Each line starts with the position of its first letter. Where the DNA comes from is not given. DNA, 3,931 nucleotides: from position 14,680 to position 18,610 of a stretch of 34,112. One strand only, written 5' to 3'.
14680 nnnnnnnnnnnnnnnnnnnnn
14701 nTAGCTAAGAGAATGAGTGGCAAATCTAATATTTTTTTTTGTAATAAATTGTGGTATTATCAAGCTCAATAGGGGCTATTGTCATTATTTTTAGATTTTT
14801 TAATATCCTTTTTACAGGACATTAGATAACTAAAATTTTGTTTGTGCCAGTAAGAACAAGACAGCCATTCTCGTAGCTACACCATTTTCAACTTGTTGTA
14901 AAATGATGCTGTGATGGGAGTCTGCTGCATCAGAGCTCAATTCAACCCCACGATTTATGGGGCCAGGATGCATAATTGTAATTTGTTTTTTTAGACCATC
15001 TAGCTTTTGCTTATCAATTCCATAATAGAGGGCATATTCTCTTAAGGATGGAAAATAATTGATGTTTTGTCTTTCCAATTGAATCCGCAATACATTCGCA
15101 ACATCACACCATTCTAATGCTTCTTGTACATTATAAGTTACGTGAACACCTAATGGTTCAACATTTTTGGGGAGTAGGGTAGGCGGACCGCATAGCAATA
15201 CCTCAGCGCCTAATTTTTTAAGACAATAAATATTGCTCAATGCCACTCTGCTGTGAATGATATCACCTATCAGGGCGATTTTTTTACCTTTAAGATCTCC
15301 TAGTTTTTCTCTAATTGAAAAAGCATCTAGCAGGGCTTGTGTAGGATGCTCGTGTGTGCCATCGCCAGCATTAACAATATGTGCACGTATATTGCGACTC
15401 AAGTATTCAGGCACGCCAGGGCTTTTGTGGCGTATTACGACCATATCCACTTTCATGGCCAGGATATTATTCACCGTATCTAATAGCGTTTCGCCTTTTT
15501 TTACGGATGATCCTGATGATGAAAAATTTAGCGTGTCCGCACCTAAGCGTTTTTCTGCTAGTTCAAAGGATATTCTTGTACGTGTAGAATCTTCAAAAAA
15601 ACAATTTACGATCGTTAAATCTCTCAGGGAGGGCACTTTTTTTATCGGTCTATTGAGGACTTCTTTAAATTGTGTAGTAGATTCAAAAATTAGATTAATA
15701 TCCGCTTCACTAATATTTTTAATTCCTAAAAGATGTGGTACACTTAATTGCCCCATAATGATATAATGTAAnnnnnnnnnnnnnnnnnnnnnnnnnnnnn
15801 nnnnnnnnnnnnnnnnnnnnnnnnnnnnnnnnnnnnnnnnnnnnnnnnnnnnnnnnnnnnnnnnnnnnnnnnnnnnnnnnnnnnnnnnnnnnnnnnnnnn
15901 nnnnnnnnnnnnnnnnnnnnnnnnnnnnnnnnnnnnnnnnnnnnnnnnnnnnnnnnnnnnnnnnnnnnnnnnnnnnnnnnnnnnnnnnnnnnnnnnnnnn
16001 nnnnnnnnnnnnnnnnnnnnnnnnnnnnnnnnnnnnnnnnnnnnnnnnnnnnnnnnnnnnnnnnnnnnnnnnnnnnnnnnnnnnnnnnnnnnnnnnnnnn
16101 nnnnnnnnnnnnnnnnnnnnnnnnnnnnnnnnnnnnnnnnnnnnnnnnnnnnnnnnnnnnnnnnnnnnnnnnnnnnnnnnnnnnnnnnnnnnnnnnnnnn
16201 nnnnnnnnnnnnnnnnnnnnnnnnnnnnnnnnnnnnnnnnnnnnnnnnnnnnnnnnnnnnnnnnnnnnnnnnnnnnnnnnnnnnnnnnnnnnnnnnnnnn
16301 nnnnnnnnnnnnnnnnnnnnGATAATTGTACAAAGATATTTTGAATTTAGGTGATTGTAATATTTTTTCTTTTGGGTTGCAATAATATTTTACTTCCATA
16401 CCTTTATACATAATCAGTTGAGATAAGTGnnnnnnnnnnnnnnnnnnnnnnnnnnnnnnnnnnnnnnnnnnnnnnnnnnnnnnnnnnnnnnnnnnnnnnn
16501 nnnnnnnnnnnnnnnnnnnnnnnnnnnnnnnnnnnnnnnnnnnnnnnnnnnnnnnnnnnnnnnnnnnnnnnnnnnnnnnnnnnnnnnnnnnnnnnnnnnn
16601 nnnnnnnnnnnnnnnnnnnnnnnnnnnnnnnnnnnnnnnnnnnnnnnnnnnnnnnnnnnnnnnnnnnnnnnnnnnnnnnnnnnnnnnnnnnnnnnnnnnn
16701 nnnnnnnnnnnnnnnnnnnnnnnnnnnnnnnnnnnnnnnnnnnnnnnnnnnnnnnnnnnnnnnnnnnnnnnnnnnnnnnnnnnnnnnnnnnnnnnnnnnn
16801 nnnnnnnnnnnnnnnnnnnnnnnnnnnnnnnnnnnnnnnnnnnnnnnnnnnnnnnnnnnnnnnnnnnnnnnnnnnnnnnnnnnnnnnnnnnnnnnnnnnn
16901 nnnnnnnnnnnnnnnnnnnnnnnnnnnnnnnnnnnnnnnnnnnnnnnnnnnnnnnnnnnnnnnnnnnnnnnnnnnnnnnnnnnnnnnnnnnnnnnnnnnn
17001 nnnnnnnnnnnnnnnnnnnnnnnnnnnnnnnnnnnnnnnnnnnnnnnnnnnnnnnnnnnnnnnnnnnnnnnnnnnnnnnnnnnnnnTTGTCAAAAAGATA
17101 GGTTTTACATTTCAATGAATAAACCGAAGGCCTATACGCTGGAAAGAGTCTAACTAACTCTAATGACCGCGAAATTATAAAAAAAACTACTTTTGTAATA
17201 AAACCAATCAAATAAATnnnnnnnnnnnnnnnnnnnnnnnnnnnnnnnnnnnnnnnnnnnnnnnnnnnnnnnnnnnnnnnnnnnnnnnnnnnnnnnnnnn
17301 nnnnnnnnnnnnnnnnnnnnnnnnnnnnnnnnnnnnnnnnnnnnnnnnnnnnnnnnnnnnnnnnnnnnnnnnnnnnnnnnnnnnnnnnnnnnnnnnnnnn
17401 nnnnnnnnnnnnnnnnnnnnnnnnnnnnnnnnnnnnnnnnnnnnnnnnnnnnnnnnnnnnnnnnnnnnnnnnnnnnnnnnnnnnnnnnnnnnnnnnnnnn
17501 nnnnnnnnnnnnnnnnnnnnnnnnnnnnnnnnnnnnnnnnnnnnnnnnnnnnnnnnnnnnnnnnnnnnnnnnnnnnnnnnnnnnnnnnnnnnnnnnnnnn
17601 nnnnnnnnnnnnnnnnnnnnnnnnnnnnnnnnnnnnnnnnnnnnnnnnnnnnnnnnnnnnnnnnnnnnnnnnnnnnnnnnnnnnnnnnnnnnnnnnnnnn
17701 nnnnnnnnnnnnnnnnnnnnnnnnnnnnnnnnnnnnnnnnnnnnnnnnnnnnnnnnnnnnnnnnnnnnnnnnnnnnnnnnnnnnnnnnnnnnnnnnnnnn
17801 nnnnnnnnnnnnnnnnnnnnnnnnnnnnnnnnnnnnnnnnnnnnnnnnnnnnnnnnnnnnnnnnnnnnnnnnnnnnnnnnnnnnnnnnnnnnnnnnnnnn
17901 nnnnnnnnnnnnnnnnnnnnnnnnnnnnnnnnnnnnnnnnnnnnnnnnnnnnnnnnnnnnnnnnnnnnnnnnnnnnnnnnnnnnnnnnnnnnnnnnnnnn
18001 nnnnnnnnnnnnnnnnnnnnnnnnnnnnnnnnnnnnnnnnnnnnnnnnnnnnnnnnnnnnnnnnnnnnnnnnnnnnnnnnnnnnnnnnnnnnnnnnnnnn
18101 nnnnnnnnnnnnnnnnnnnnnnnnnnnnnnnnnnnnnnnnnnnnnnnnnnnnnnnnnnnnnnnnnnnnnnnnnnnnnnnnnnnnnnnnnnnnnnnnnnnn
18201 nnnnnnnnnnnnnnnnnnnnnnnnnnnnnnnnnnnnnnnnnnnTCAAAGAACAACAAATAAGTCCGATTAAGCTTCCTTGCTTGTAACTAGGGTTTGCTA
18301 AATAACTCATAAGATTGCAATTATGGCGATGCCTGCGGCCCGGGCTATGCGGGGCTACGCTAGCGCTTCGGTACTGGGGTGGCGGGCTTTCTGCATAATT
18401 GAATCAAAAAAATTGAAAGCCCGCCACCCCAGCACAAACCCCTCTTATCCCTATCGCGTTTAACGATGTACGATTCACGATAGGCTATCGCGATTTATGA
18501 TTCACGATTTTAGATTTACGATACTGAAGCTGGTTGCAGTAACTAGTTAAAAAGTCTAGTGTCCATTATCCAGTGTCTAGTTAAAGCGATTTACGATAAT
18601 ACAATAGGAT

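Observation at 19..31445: Seven copies of an unrecognised GC-rich mosaic element occupy almost every long intergenic spacer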

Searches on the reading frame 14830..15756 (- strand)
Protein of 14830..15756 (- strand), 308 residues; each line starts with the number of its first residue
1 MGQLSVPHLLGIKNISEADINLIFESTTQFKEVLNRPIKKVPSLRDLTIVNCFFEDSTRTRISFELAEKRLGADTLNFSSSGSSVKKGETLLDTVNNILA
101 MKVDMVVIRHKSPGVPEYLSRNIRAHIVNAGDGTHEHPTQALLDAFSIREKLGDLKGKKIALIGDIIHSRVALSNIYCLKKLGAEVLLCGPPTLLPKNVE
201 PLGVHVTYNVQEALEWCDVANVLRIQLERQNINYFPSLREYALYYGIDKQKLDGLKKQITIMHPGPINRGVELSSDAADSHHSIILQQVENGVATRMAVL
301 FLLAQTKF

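Call 15: find_encoding_contigs(protein=window:14830-15756:-, flank=10000, max_places=10)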
Protein window:14830-15756:- (308 aa): 1 contig read that carries it; 1 place shown.
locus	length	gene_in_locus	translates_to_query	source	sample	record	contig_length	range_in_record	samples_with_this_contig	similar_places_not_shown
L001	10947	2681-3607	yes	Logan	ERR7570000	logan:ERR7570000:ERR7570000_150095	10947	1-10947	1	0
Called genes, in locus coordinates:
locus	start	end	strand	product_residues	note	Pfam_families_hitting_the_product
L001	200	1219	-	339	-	PF05343:Peptidase_M42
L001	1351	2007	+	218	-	PF01712:dNK, PF02223:Thymidylate_kin (faint)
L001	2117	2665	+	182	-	PF00156:Pribosyltran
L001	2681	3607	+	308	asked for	PF02729:OTCace_N, PF00185:OTCace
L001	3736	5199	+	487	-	PF14289:DUF4369, PF00085:Thioredoxin (faint), PF17127:DUF5106, PF13098:Thioredoxin_2 (faint), PF08534:Redoxin (faint), PF13905:Thioredoxin_8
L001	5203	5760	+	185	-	PF00578:AhpC-TSA, PF08534:Redoxin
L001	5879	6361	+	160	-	-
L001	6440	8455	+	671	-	PF03190:Thioredox_DsbH, PF13899:Thioredoxin_7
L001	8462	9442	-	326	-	PF03150:CCP_MauG, PF00034:Cytochrom_C (weak)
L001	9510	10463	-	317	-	PF20243:MbnP, PF18962:Por_Secre_tail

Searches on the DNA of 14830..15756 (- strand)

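Call 99: search_with_rna_model(model_id=R2, sources=[L001, L003, L016, L022, L026, L028, L048, L050], filters=off, max_evalue=1)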
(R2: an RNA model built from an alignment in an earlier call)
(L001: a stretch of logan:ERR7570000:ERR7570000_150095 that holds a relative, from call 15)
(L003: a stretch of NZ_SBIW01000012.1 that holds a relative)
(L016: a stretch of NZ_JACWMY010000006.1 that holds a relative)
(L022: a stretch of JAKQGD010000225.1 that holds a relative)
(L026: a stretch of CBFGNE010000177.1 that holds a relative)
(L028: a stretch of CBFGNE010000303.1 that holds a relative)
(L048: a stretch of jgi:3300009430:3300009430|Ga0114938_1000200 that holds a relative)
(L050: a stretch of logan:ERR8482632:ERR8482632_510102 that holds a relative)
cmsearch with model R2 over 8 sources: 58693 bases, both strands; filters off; matches with E-value up to 1: 8.
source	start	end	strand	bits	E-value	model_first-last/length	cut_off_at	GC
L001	10529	10646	-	59.3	1.3e-12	1-111/111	no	0.55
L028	3141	3246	-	52.4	6e-11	1-111/111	no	0.57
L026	3223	3328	+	51.6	8.9e-11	1-111/111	no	0.57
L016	5256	5361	-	48.4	5.5e-10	1-111/111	no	0.58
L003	5519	5624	+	47.1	1.1e-09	1-111/111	no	0.58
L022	462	537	+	38.3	1.5e-07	1-111/111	no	0.62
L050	3315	3436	-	30.1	1.4e-05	1-111/111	no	0.6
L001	10816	10937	+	12.1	0.31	9-79/111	no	0.54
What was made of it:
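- R2 also finds the relatives at 38-52 bits (call 99).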

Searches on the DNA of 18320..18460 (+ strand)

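Call 60: search_dna_similar(query=window:18320-18460:+, collection=plasmids, mode=distant, max_evalue=0.01)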
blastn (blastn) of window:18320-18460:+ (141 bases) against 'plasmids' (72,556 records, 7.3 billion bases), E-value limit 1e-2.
No match.
